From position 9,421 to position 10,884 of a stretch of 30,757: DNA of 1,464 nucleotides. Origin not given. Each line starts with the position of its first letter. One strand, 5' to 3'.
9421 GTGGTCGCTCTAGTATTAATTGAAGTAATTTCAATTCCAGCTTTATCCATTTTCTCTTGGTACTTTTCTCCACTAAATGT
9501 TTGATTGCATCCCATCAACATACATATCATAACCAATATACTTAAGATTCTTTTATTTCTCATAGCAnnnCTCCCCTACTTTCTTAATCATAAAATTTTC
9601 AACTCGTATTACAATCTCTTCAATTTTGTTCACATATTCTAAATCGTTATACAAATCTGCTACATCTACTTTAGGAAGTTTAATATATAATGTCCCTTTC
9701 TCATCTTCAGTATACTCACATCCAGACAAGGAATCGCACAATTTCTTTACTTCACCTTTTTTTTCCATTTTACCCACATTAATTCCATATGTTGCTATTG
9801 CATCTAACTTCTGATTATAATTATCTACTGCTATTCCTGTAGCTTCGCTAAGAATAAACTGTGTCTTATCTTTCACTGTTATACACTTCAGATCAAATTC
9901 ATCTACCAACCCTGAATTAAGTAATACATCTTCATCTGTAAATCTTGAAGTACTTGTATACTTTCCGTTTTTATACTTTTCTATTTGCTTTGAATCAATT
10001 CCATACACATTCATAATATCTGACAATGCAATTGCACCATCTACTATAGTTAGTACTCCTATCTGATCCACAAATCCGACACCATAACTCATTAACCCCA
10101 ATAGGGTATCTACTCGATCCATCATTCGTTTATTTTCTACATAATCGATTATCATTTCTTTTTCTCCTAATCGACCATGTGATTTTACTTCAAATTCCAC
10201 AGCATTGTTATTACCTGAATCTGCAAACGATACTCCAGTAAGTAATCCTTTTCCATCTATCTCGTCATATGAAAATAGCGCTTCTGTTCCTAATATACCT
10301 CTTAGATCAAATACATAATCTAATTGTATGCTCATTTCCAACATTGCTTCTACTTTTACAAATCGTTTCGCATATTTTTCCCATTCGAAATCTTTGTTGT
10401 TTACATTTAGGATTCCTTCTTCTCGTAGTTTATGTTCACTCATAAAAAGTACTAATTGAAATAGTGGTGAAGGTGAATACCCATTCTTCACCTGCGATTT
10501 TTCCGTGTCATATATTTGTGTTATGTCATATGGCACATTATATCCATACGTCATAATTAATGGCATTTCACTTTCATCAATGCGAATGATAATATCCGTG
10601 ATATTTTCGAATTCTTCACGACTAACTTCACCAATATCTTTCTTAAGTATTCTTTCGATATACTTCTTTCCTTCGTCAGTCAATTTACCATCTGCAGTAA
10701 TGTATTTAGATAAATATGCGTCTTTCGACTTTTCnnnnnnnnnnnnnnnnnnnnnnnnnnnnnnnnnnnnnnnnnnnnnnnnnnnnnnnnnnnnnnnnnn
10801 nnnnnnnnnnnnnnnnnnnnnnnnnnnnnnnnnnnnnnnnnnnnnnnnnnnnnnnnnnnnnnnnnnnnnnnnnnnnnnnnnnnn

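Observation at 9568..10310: Unassigned C-terminal domain of the LXG protein, with exported lipoprotein partners pointing to a target outside the membrane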

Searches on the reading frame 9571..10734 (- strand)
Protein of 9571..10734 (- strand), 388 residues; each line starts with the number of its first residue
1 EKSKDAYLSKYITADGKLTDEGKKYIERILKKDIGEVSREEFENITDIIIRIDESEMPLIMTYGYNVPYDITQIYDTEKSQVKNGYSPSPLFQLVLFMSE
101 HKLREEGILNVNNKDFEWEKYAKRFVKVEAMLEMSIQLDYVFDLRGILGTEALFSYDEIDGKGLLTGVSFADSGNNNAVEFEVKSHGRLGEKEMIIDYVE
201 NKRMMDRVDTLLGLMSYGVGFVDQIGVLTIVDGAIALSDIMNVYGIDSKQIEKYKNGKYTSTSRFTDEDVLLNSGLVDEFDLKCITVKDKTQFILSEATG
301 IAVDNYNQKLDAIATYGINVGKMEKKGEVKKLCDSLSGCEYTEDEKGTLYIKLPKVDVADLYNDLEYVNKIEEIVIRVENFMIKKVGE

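Call 14: search_protein_representatives(protein=window:9571-10704:-)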
Query: 378 residues. Proteins with E-value up to 0.001 (for the whole library): 2; up to 1e-10: 2; up to 1e-30: 1. The best 2 are listed.
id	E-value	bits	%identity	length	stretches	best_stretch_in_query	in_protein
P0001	4.8e-223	756.2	92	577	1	1-378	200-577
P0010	1.5e-17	80.2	25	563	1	1-374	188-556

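Call 17: find_encoding_contigs(protein=P0010, flank=10000, max_places=4)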
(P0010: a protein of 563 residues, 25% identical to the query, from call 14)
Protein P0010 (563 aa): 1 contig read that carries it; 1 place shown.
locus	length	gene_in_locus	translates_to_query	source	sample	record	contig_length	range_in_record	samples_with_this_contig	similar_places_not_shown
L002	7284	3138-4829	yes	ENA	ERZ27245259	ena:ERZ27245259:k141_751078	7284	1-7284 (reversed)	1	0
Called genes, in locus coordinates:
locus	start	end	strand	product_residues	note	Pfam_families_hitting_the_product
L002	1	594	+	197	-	?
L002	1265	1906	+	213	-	-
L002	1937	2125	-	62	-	-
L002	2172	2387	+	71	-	-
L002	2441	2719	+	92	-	-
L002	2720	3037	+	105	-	-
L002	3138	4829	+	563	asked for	-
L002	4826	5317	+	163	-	-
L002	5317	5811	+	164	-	-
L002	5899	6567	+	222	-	PF00072:Response_reg, PF00486:Trans_reg_C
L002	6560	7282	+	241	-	?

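Call 21: find_homologous_proteins(query=A1, max_evalue=0.01)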
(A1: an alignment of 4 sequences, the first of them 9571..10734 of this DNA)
Query A1 (4 sequences) (388 aa, profile of the alignment): 3 proteins with E <= 0.01 among 8000 candidates.
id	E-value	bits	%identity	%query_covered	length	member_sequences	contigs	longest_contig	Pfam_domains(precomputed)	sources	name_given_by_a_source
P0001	5.0e-215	732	92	100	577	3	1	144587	-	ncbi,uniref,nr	ncbi:hypothetical protein EDD63_10121 [Breznakia blatticola]|uniref:LXG domain-containing protein n=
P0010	5.5e-172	590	25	99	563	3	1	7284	-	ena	-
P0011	2.1e-136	473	28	99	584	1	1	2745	PF04740.19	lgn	-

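Call 23: find_encoding_contigs(protein=P0011, flank=5000)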
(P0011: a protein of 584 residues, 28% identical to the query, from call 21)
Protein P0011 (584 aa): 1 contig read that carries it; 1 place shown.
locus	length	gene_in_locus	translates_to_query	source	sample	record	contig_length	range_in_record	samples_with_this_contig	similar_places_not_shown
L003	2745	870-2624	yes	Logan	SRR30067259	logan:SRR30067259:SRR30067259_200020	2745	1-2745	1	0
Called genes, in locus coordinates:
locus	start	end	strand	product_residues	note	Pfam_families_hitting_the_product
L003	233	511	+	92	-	PF11328:DUF3130 (weak)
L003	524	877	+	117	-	-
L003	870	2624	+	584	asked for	PF04740:LXG (faint)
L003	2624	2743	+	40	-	?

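Call 29: search_solved_structures(query=A2, max_evalue=10, show_alignments=3)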
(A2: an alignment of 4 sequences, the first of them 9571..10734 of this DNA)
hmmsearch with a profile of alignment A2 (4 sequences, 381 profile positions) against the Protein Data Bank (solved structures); distinct sequences matched with E-value up to 10: 1.
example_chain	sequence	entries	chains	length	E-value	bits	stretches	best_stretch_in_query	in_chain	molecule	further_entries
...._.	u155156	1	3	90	0.13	14.5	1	285-322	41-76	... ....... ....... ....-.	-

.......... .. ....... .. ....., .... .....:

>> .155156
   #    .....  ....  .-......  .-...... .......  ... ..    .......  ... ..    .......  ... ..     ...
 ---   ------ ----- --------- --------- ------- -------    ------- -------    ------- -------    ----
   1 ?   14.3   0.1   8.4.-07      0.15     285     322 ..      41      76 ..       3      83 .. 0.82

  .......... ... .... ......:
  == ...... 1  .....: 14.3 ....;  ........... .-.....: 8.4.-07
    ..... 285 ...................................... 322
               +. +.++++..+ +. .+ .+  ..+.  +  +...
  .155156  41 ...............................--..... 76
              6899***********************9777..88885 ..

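Call 30: search_protein_families(library=pfam, alignment_id=A2, max_evalue=1)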
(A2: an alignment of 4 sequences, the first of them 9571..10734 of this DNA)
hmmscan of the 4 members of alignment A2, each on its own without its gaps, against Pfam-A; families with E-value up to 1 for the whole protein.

A. member 1, window:9571-10734:- (388 aa): 3 families
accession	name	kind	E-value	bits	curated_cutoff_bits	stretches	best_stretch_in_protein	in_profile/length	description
PF24409.1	wHTH-PRTase_assc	-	0.045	14.2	27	1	10-36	39-61/83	wHTH-PRTase associated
PF22528.1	PRMT_C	-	0.15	12.4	27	0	304-367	13-77/164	Arginine methyltransferase oligomerization subdomain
PF11574.13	Rpf1_C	-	0.16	13.2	21.2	0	61-87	54-80/88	Resuscitation-promoting factor Rpf1, C-terminal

B. families by the number of members that match (of 4 scanned): 6 families
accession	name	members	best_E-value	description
PF24409.1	wHTH-PRTase_assc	1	0.045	wHTH-PRTase associated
PF22528.1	PRMT_C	1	0.15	Arginine methyltransferase oligomerization subdomain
PF14261.11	DUF4351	1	0.15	Domain of unknown function (DUF4351)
PF11574.13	Rpf1_C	1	0.16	Resuscitation-promoting factor Rpf1, C-terminal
PF15976.11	CooC_C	1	0.2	CS1-pili formation C-terminal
PF10272.14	Tmpp129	1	0.43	Putative transmembrane protein precursor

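Call 31: predict_structure(alignment_id=A2)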
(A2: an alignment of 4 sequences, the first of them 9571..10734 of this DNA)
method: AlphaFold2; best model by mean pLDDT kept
length: 388 residues; sequences in the alignment: 4
mean_pLDDT: 53.0   pTM: 0.41
mean pLDDT of the five models: 53.0, 49.0, 45.7, 42.5, 42.0
residues with pLDDT >= 90: 9; 70-90: 106; 50-70: 97; < 50: 176
segments of 3 or more residues with pLDDT < 50: 1-3, 69-84, 137-274, 284-295, 383-388
pLDDT, mean of each block of 10 residues (from residue 1): 63 90 87 64 82 78 61 40 50 69 60 66 66 48 24 22 22 22 22 21 34 29 20 29 31 29 40 51 44 51 78 75 67 84 83 79 67 75 43
secondary structure, 60 per line:
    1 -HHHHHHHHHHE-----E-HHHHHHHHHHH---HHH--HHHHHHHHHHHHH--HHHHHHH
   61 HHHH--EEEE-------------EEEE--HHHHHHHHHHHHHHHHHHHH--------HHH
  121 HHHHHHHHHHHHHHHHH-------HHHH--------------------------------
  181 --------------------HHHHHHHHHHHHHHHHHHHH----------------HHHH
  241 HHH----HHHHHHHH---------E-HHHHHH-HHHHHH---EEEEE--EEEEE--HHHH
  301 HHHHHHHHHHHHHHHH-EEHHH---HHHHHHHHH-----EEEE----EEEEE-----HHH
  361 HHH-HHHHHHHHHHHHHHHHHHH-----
elements in order: H2-11 H20-30 H39-51 H54-64 E67-70 E84-87 H90-109 H118-137 H145-148 H201-220 H237-243 H248-255 H267-272 H274-279 E283-287 E290-294 H297-316 H326-334 E340-343 E348-352 H358-363 H365-383

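Call 34: fold_search(model_id=the predicted structure, library=pdb)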
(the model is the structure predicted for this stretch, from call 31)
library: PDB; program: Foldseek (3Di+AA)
matches with E <= 10: 393; with E <= 0.001: 0
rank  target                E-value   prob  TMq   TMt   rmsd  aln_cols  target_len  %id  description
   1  9im6_A                3.2e-01  0.08  0.14  0.07  21.0       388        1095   10  Structure of influenza A virus RNA polymerase PB1 and nuclear import host factor RanBP5 complex (released 2024-11-27)
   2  7aor_af               3.5e-01  0.35  0.15  0.11  10.9       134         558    8  mt-SSU from Trypanosoma cruzi in complex with mt-IF-3. (released 2021-04-28)
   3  9i2f_A                3.5e-01  0.04  0.11  0.09  21.9       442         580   10  Cryo-EM structure of retron Eco2 (Ec67) (released 2026-02-04)
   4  8fnk_13               5.2e-01  0.10  0.09  0.22  20.1       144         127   10  Cryo-EM structure of RNase-untreated RESC-B in trypanosomal RNA editing (released 2023-07-19)
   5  7nvr_X                5.2e-01  0.08  0.10  0.19  22.7       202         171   12  Human Mediator with RNA Polymerase II Pre-initiation complex (released 2021-05-05)
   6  6vaa_A                5.2e-01  0.06  0.15  0.07  22.1       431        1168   11  Structure of the Fanconi Anemia ID complex bound to ICL DNA (released 2020-03-18)
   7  7tbk_A2               5.5e-01  0.10  0.18  0.07  19.8       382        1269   10  Composite structure of the dilated human nuclear pore complex (NPC) symmetric core generated with a 37A in situ cryo- (released 2022-06-15)
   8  7ob9_M                5.5e-01  0.08  0.11  0.11  29.6       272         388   12  Cryo-EM structure of human RNA Polymerase I in elongation state (released 2021-12-08)
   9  8d84_A                6.1e-01  0.21  0.11  0.10  10.3       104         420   12  E. faecium MurAA in complex with UDP-N-acetylmuramic acid (UNAM) and a covalent adduct of PEP with Cys119 (released 2023-07-05)
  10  6j6f_B                6.4e-01  0.07  0.14  0.17  25.8       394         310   11  Ligand binding domain 1 and 2 of Talaromyces marneffei Mp1 protein (released 2019-03-06)
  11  3m8f_B                7.2e-01  0.18  0.10  0.29  13.8       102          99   15  Protein structure of type III plasmid segregation TubR mutant (released 2010-07-07)
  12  5u4h_A                7.2e-01  0.15  0.10  0.10  11.8       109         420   14  1.05 Angstrom Resolution Crystal Structure of UDP-N-acetylglucosamine 1-carboxyvinyltransferase from Acinetobacter bau (released 2016-12-14)
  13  6vae_A                7.2e-01  0.06  0.16  0.07  22.6       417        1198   12  Mono-ubiquitinated Fanconi Anemia ID complex bound to ICL DNA (released 2020-03-18)
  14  6rxt_CQ               7.6e-01  0.09  0.09  0.16  14.8       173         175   10  Cryo-EM structure of the 90S pre-ribosome (Kre33-Noc4) from Chaetomium thermophilum, state A (released 2019-08-14)
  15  5xoj_C                8.4e-01  0.06  0.12  0.07  19.8       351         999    9  Crystal structure of Xpo1p-PKI-Nup42p-Gsp1p-GTP complex (released 2017-08-16)
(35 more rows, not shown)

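Call 39: find_related_loci(query=A2, collection=genome_contigs, flank=10000)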
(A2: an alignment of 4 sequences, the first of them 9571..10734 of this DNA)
Query A2 (388 aa) in genome_contigs; peptide patterns used: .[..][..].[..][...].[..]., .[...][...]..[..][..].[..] (x = any residue, [..] = any of these).
188 stretches matched a pattern, but none encodes a relative of the query by tblastn (E <= 1e-3).

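Call 40: find_related_loci(query=A2, collection=metagenome_contigs, flank=6000)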
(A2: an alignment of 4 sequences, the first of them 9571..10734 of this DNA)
Query A2 (388 aa) in metagenome_contigs; peptide patterns used: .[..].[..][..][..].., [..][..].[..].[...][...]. (x = any residue, [..] = any of these).
600 stretches matched a pattern, but none encodes a relative of the query by tblastn (E <= 1e-3).

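Call 43: search_protein_families(library=phrogs, proteins=[P0010, L002:4826-5314:+], max_evalue=0.1)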
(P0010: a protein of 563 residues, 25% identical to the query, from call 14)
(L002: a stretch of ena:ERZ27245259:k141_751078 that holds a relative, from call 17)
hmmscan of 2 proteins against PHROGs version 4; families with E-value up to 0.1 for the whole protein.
P0010 (563 aa): 2 families
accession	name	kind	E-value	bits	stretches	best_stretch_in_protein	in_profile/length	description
phrog_24213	-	unknown function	5.9e-06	26.3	1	21-178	41-202/456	-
phrog_22940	-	unknown function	0.00015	21.4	1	14-226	34-243/588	-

L002:4826-5314:+ (163 aa): 0 families

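Call 44: search_protein_families(library=pfam, proteins=[P0010, P0011, L002:2441-2716:+, L002:2720-3034:+, L002:4826-5314:+, L002:5317-5808:+, L003:233-508:+, L003:524-874:+, L002:1223-1903:+], max_evalue=0.1)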
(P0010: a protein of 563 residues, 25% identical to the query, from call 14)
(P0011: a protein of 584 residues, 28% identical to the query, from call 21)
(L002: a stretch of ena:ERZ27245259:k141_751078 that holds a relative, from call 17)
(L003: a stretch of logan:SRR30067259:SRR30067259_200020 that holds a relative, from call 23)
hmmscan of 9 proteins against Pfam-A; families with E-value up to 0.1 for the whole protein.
P0010 (563 aa): 1 family
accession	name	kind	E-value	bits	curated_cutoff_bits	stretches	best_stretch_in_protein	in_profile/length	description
PF04740.18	LXG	-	3.1e-05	24.4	26.5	1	100-152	138-190/202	LXG domain of WXG superfamily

P0011 (584 aa): 1 family
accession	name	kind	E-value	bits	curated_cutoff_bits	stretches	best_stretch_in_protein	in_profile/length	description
PF04740.18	LXG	-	0.00028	21.3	26.5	1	119-172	137-190/202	LXG domain of WXG superfamily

L002:2441-2716:+ (92 aa): 1 family
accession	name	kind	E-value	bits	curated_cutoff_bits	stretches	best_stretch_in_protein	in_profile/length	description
PF11328.14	DUF3130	-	9e-05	23.1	25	1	46-90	44-88/89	Protein of unknown function (DUF3130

L002:2720-3034:+ (105 aa): 2 families
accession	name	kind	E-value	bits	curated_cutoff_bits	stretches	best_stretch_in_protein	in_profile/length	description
PF11083.13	Relaxase_C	-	0.027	15.1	30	1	16-103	22-104/125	C-terminal helical hairpin domain from relaxase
PF13125.11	DUF3958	-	0.089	13.5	26.3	0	61-102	30-69/107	Protein of unknown function (DUF3958)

L002:4826-5314:+ (163 aa): 1 family
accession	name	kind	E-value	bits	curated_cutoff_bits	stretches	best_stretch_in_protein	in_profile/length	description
PF08171.16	Mad3_BUB1_II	-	0.09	13.4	21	0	71-101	13-42/68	Mad3/BUB1 homology region 2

L002:5317-5808:+ (164 aa): 0 families

L003:233-508:+ (92 aa): 1 family
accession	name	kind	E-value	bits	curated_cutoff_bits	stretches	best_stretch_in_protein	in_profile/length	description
PF11328.14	DUF3130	-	7.3e-06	26.6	25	1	1-90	1-88/89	Protein of unknown function (DUF3130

L003:524-874:+ (117 aa): 6 families
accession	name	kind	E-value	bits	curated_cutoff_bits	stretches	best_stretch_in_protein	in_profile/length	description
PF03792.18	PBC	-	0.0021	18.4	25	1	6-81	95-166/181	PBC domain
PF17311.7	DUF5358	-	0.01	16.4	25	1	40-108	46-112/160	Family of unknown function (DUF5358)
PF13125.11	DUF3958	-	0.02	15.6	26.3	1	57-113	30-84/107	Protein of unknown function (DUF3958)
PF01025.24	GrpE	-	0.039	14.1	25.8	1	2-46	8-52/165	GrpE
PF21594.4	UBA_MELK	-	0.051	14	27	0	74-97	8-31/43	Maternal embryonic leucine zipper kinase, UBA domain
PF04513.17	Baculo_PEP_C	-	0.093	13.2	38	0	6-73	68-132/140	Baculovirus polyhedron envelope protein, PEP, C terminus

L002:1223-1903:+ (227 aa): 0 families

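Call 64: search_dna_similar(query=window:9571-10734:-, collection=plasmids, mode=protein, max_evalue=0.01, max_rows=10)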
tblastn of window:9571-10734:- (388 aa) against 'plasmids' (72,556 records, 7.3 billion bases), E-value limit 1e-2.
No match.

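Call 65: search_dna_similar(query=window:9571-10734:-, collection=phages, mode=protein, max_evalue=0.01, max_rows=10)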
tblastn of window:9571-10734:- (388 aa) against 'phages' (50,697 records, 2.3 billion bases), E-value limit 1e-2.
No match.

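Call 79: fold_search(model_id=the predicted structure, library=viral)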
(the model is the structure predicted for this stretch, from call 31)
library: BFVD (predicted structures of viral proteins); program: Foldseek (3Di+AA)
matches with E <= 10: 338; with E <= 0.001: 0
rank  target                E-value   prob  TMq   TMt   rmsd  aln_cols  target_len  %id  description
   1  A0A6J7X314            3.9e-02  0.09  0.09  0.06  26.4       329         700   11  Prohead protease [uncultured Caudovirales phage]
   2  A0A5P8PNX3            9.3e-02  0.08  0.13  0.12  29.9       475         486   12  Uncharacterized protein [Jiangan virus]
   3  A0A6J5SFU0            1.0e-01  0.12  0.09  0.18  22.1       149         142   14  Uncharacterized protein [uncultured Caudovirales phage]
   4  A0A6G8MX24            1.6e-01  0.13  0.10  0.14  15.9       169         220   14  Uncharacterized protein [Cedratvirus kamchatka]
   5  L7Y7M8                1.6e-01  0.08  0.11  0.11  23.2       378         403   10  Putative Sel1-like repeat-containing protein [Megavirus lba]
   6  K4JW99                1.7e-01  0.10  0.12  0.16  22.4       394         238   10  Uncharacterized protein [Caulobacter phage CcrColossus]
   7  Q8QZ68                1.8e-01  0.04  0.08  0.05  28.5       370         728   10  Polyprotein (Fragment) [Tomato mild mottle virus]
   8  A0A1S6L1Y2            2.0e-01  0.12  0.11  0.12  22.2       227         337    9  (no name in the UniProt tables at hand)
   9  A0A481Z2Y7            2.2e-01  0.11  0.15  0.20  21.7       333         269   13  Uncharacterized protein [Pithovirus LCPAC102]
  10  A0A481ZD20            3.3e-01  0.13  0.15  0.19  17.4       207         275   14  Uncharacterized protein [Pithovirus LCPAC403]
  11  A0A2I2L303            3.6e-01  0.06  0.09  0.13  21.8       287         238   10  Uncharacterized protein [Orpheovirus IHUMI-LCC2]
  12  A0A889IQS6            3.8e-01  0.28  0.10  0.15   9.3        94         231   17  (no name in the UniProt tables at hand)
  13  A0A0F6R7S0            3.8e-01  0.15  0.10  0.19  15.8       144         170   13  Uncharacterized protein [Sinorhizobium phage phiM9]
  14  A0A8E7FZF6            3.8e-01  0.03  0.07  0.07  24.9       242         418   12  (no name in the UniProt tables at hand)
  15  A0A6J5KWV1            4.3e-01  0.04  0.10  0.08  23.7       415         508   10  Nudix_Hydrolase domain containing protein [uncultured Caudovirales phage]
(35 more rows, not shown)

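Call 85: search_protein_families(library=pfam, proteins=[L002:1-591:+, L002:6560-7282:+], max_evalue=0.01)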
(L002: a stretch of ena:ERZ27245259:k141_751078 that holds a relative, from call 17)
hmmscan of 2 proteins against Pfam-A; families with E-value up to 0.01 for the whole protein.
L002:1-591:+ (197 aa): 1 family
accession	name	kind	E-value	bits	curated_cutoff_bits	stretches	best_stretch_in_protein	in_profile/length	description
PF04909.20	Amidohydro_2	-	1.3e-18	68.2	26.4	1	4-194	131-288/289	Amidohydrolase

L002:6560-7282:+ (241 aa): 2 families
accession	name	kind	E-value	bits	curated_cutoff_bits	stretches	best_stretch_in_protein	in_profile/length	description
PF00512.31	HisKA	-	1.6e-13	50.9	26.9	1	186-240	2-54/66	His Kinase A (phospho-acceptor) domain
PF19084.5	DUF5775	-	0.0021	18.8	28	0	168-206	20-58/81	Family of unknown function (DUF5775)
